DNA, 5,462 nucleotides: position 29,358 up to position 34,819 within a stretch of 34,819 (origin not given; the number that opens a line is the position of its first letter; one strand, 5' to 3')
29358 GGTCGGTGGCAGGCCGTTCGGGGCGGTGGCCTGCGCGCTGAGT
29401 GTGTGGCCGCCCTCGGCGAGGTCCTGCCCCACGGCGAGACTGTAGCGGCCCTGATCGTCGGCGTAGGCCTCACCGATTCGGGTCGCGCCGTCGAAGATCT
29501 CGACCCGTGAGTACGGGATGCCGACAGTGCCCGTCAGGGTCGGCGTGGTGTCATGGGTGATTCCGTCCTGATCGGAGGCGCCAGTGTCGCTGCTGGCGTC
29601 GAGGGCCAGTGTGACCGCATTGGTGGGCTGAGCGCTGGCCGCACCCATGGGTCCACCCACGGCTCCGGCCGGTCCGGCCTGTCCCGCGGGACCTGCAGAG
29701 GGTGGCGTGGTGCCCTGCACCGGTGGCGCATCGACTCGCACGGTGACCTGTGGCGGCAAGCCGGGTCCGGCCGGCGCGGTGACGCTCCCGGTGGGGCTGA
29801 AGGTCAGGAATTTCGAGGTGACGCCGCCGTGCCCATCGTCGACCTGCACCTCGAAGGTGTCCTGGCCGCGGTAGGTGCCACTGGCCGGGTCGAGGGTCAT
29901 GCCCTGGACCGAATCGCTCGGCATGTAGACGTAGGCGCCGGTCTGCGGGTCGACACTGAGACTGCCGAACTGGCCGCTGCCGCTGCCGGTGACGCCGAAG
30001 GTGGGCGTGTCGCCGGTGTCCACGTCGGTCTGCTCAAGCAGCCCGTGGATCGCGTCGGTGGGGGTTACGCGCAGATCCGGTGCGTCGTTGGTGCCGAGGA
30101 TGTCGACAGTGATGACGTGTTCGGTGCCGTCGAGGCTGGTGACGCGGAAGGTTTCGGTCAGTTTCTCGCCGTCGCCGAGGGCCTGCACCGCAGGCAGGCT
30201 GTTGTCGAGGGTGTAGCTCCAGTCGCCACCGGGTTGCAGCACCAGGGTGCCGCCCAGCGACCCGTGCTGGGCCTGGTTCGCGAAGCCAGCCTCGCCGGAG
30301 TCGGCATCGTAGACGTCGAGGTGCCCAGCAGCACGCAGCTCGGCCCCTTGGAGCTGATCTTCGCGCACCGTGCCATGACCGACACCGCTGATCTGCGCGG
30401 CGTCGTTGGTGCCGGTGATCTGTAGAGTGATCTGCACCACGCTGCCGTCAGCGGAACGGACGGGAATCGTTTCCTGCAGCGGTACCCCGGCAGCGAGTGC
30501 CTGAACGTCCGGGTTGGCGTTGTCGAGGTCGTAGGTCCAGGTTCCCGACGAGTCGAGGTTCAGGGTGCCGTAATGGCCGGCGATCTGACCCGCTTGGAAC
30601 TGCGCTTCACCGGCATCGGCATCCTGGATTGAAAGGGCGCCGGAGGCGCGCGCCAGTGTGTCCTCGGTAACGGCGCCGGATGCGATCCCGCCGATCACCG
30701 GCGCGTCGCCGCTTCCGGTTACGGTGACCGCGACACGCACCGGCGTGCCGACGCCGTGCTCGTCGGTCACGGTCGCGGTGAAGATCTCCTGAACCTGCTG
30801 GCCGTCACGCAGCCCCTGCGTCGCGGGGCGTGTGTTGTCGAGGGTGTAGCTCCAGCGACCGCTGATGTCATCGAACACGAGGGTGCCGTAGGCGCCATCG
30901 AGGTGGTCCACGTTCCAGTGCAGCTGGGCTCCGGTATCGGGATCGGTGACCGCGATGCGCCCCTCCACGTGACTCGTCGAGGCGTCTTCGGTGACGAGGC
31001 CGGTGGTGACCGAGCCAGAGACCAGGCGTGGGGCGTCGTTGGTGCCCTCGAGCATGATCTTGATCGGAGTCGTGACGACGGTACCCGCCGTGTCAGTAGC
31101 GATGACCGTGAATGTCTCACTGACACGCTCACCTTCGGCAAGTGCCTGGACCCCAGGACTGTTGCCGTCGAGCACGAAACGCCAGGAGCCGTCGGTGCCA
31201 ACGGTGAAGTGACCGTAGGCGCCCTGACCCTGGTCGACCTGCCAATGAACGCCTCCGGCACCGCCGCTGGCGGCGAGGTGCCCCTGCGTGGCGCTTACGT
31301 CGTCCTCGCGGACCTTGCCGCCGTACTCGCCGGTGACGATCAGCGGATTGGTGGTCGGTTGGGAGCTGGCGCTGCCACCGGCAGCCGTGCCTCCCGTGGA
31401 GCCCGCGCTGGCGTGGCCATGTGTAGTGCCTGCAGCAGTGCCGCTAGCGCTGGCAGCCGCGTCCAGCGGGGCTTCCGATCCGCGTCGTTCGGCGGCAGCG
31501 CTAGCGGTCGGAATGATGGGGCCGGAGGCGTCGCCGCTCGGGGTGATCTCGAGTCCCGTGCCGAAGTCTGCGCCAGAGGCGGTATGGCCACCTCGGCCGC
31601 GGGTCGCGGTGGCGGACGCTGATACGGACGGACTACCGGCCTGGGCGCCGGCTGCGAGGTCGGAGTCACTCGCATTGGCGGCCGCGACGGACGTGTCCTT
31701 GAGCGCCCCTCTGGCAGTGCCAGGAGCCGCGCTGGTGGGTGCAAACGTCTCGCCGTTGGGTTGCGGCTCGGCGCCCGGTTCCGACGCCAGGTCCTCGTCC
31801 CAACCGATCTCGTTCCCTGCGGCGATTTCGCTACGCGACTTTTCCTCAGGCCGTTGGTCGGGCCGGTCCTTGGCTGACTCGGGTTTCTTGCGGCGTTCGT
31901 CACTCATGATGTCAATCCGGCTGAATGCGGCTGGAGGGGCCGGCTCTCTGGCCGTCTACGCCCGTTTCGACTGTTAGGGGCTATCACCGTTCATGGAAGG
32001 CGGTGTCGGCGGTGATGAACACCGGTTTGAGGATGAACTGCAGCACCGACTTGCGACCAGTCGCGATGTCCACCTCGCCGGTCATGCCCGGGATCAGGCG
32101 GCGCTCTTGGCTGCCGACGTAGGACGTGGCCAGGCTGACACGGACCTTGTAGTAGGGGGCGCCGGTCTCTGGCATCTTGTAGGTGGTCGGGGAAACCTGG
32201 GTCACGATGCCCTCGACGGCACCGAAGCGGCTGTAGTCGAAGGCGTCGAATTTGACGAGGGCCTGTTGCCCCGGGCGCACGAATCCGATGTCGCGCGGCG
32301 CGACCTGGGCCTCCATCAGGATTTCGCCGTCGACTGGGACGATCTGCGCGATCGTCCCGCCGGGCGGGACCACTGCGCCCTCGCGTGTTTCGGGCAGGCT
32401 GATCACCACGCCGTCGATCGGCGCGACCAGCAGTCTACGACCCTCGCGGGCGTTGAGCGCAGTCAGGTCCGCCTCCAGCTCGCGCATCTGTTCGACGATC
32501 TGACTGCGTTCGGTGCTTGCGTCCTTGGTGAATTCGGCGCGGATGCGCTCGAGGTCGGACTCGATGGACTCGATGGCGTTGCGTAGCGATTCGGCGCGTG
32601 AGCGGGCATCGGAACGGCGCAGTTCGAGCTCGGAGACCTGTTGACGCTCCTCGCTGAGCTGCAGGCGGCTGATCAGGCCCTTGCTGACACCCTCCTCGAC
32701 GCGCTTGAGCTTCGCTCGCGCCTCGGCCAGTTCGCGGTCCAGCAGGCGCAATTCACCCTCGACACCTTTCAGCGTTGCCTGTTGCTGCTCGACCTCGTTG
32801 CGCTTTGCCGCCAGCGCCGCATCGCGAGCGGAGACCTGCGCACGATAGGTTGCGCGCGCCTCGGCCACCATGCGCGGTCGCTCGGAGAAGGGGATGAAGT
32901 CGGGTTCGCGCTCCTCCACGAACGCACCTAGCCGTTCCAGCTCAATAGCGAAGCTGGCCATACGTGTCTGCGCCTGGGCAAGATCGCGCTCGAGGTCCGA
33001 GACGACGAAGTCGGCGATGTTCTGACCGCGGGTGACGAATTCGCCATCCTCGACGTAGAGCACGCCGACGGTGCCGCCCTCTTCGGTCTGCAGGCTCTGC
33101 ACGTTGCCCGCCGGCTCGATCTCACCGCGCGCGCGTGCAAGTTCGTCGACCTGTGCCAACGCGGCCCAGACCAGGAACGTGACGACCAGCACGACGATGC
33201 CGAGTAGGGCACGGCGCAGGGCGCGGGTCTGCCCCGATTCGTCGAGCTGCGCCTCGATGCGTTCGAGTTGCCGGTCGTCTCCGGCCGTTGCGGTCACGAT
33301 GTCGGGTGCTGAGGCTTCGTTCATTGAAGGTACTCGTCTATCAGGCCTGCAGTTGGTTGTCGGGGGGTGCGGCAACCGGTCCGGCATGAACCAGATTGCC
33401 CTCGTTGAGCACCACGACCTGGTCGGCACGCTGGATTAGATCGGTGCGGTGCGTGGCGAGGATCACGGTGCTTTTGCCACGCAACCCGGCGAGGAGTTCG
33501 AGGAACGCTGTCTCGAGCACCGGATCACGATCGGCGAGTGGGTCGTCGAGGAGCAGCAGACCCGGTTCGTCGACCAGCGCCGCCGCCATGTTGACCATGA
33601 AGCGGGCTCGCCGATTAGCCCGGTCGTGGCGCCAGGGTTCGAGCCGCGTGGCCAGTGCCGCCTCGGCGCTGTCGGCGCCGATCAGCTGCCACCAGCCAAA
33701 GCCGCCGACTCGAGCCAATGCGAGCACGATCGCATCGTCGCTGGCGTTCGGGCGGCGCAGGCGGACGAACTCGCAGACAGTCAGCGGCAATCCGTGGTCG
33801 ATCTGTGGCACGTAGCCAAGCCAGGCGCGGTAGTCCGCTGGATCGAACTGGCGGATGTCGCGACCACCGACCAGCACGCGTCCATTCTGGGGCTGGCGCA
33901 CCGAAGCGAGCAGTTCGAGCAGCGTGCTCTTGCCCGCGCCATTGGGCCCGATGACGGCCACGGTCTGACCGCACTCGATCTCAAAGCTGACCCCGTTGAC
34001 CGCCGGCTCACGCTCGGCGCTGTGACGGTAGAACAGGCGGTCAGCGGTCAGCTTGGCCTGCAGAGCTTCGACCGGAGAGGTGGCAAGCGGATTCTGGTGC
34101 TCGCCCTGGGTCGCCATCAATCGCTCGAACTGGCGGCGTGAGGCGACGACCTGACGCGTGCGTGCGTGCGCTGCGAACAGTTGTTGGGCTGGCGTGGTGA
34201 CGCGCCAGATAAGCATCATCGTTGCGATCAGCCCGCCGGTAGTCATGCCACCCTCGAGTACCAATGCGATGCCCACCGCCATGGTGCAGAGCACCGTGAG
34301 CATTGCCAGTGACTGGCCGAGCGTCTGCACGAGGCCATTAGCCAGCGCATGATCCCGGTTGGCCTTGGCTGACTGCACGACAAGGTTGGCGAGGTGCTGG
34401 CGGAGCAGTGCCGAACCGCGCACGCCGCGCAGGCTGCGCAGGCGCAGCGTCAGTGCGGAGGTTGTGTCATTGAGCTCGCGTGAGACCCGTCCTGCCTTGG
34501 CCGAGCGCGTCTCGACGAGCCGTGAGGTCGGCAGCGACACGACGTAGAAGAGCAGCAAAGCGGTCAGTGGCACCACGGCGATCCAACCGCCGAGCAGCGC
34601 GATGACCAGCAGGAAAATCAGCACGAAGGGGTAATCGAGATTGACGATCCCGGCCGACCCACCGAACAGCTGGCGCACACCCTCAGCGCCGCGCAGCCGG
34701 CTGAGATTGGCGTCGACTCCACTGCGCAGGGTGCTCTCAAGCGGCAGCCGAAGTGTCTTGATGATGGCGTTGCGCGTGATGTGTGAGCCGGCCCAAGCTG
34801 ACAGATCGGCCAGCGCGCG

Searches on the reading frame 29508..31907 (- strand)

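Call 78: search_protein_families(library=ncbifam, proteins=[window:29508-31907:-], max_evalue=0.001)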
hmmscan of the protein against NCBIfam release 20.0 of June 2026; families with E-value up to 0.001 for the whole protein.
window:29508-31907:- (800 aa): 3 families
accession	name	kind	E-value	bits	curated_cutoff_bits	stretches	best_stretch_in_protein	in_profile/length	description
TIGR01965.1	VCBS_repeat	domain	2.5e-97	319.5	15.5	5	422-518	1-98/99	VCBS domain-containing protein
TIGR03660.1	T1SS_rpt_143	domain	4.4e-06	26.7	66.05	0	434-523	45-133/143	T1SS-143 repeat domain-containing protein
NF012211.1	tand_rpt_95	domain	0.00078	19.4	90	0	375-406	63-94/98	tandem-95 repeat protein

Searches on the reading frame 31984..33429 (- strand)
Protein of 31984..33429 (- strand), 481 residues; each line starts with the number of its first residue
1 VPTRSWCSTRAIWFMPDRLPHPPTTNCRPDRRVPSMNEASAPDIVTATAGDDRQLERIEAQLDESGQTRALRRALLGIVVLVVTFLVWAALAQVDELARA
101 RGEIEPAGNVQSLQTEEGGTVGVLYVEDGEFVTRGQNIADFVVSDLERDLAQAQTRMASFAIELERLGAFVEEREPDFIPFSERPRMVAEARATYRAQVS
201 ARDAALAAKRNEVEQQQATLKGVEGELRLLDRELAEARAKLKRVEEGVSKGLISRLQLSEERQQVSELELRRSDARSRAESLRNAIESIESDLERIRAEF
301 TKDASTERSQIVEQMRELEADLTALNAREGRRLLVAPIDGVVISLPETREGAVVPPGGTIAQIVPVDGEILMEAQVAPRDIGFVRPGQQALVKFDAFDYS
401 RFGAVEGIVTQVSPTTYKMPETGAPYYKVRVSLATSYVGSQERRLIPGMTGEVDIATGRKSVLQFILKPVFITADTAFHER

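Call 8: search_protein_families(library=pfam, proteins=[window:31984-33429:-], max_evalue=0.01)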
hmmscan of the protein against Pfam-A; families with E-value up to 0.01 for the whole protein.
window:31984-33429:- (481 aa): 3 families
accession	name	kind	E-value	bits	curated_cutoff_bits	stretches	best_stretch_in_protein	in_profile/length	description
PF13437.12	HlyD_3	-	2.2e-18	67.4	22.2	1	334-448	2-106/106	HlyD family secretion protein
PF16576.10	HlyD_D23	-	2.4e-09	37.2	30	1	330-416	107-192/214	Barrel-sandwich domain of CusB or HlyD membrane-fusion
PF00529.27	CusB_dom_1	-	0.0044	17.7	26.5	1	381-417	6-42/89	Cation efflux system protein CusB domain 1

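Call 10: search_protein_families(library=ncbifam, proteins=[window:31984-33429:-], max_evalue=0.01)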
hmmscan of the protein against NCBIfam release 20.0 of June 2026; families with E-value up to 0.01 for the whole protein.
window:31984-33429:- (481 aa): 14 families
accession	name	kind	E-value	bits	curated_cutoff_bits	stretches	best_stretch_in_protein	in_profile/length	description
TIGR01843.1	type_I_hlyD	subfamily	8.1e-92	308.4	208.65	1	71-481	4-422/422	HlyD family type I secretion periplasmic adaptor subunit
TIGR01000.1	bacteriocin_acc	subfamily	2.7e-22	79.3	258.85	2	236-468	217-451/457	bacteriocin secretion accessory protein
TIGR03794.1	NHLM_micro_HlyD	equivalog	5.9e-19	68.3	156.2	1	74-415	22-339/421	NHLP bacteriocin system secretion protein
TIGR02971.1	heterocyst_DevB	subfamily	1.9e-17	63.7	129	2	188-413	64-283/327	ABC exporter membrane fusion protein, DevB family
TIGR00998.1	8a0101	subfamily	2.1e-15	56.5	390.8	1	75-410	6-283/334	EmrA/EmrK family multidrug efflux transporter periplasmic adaptor subunit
TIGR01730.1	RND_mfp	subfamily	6.6e-13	48.3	94.9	1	303-461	106-250/322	efflux RND transporter periplasmic adaptor subunit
TIGR02169.1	SMC_prok_A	equivalog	1.4e-07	29.6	729.4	1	144-329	319-500/1165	chromosome segregation protein SMC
TIGR02168.1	SMC_prok_B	equivalog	1.7e-06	26.1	567.35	1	143-327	716-903/1181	chromosome segregation protein SMC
NF011715.0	PRK15136.1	equivalog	0.0008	18.1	563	0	99-159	50-110/390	multidrug efflux MFS transporter periplasmic adaptor subunit EmrA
NF038218.1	IcmG_DotF_IVB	equivalog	0.0015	18.2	200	0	258-329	119-189/266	type IVB secretion system protein IcmG/DotF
NF007785.0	PRK10476.1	equivalog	0.0032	16.3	376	0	195-416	84-292/347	multidrug transporter subunit MdtN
NF045487.1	ASRP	equivalog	0.0034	16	300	1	200-325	138-268/593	archaea-specific SMC-related protein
NF003034.1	PRK03918.1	equivalog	0.0041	15.1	700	1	176-325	582-726/878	DNA double-strand break repair ATPase Rad50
TIGR04523.1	Mplasa_alph_rch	subfamily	0.0084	14.1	270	0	211-325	405-515/745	helix-rich protein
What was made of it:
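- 31984..33429 (-): Type I secretion (T1SS) HlyD-family periplasmic adaptor (TIGR01843), immediately upstream of the giant. Calls 8, 10.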

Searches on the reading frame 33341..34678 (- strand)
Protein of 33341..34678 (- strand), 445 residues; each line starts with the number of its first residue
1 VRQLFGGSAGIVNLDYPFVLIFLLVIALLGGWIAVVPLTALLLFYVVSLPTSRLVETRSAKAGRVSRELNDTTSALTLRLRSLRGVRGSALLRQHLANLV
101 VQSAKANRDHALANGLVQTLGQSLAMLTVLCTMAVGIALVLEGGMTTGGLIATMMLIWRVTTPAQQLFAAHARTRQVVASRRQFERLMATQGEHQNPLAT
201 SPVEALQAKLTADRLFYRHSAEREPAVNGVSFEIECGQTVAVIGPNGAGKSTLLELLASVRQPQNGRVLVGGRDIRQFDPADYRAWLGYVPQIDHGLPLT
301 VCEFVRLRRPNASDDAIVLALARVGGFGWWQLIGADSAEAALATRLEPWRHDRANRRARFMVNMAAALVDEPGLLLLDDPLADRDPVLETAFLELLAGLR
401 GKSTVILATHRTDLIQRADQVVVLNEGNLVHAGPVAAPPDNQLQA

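Call 8: search_protein_families(library=pfam, proteins=[window:33341-34678:-], max_evalue=0.01)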
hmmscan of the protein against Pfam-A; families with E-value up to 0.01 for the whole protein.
window:33341-34678:- (445 aa): 6 families
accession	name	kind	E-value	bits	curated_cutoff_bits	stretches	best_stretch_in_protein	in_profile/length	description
PF00005.33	ABC_tran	-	1.2e-19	71.7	25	1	228-381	2-136/137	ABC transporter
PF13304.12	AAA_21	-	1.5e-07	32.3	27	1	241-263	3-25/304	AAA domain, putative AbiEii toxin, Type IV TA system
PF00664.28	ABC_membrane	-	2.9e-05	24.3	28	1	17-157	126-267/274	ABC transporter transmembrane region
PF13555.12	AAA_29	-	0.00025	21.1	27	1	229-260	14-45/61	P-loop containing region of AAA domain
PF02463.25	SMC_N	-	0.00087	19.2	40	0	239-255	26-42/220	RecF/RecN/SMC N terminal domain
PF13476.12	AAA_23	-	0.0047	18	27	1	239-257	21-39/201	AAA domain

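Call 10: search_protein_families(library=ncbifam, proteins=[window:33341-34678:-], max_evalue=0.01)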
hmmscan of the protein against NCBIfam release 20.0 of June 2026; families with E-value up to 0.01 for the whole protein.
window:33341-34678:- (445 aa): 183 families (the best 25 are shown)
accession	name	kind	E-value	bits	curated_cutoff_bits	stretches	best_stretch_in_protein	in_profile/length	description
TIGR03375.1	type_I_sec_LssB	subfamily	6.4e-72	242.9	693.1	1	2-435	258-685/696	type I secretion system permease/ATPase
TIGR01842.1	type_I_sec_PrtD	subfamily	2.4e-46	158.4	510.15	1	2-433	112-535/544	type I secretion system permease/ATPase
TIGR01846.1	type_I_sec_HlyB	subfamily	2.4e-41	141.8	725.55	1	2-433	249-673/694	type I secretion system permease/ATPase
TIGR02857.1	CydD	equivalog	1.1e-37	130.2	435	1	132-424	246-529/529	thiol reductant ABC exporter subunit CydD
TIGR02868.1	CydC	equivalog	4.1e-35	121.4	329.05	1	20-411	142-529/530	thiol reductant ABC exporter subunit CydC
NF010178.0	PRK13657.1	equivalog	8.1e-35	120.3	733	1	116-433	241-551/588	glucan ABC transporter ATP-binding protein/ permease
TIGR02204.1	MsbA_rel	hypoth_equivalog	1.3e-34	119.9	780.4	1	52-433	179-556/576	ABC transporter, permease/ATP-binding protein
NF008364.0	PRK11160.1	equivalog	1.5e-34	119.6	630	1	26-434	155-557/575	heme ABC transporter ATP-binding protein/permease CydC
TIGR03796.1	NHLM_micro_ABC1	equivalog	2.1e-34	118.8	853.3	1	14-433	276-693/710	NHLP family bacteriocin export ABC transporter peptidase/permease/ATPase subunit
NF045513.1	HepA_fam_ABC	equivalog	1.4e-31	109.6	725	1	18-433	181-590/610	heterocyst formation ABC transporter subunit HepA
TIGR03797.1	NHLM_micro_ABC2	equivalog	2.2e-31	109.1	709.4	2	18-316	262-558/686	NHLP bacteriocin export ABC transporter permease/ATPase subunit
TIGR00958.1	3a01208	subfamily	5.3e-30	104.3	874.6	2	103-290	373-560/711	antigen peptide transporter 2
TIGR02203.1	MsbA_lipidA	equivalog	1.7e-28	99.5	602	1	20-434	143-551/572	lipid A export permease/ATP-binding protein MsbA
NF008379.0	PRK11174.1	equivalog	2.9e-27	95.6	684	1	171-434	312-566/588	heme ABC transporter permease/ATP-binding protein CydD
TIGR01192.1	chvA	subfamily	4.5e-25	88.3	585.4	1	91-434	220-552/585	glucan export ABC transporter ATP-binding protein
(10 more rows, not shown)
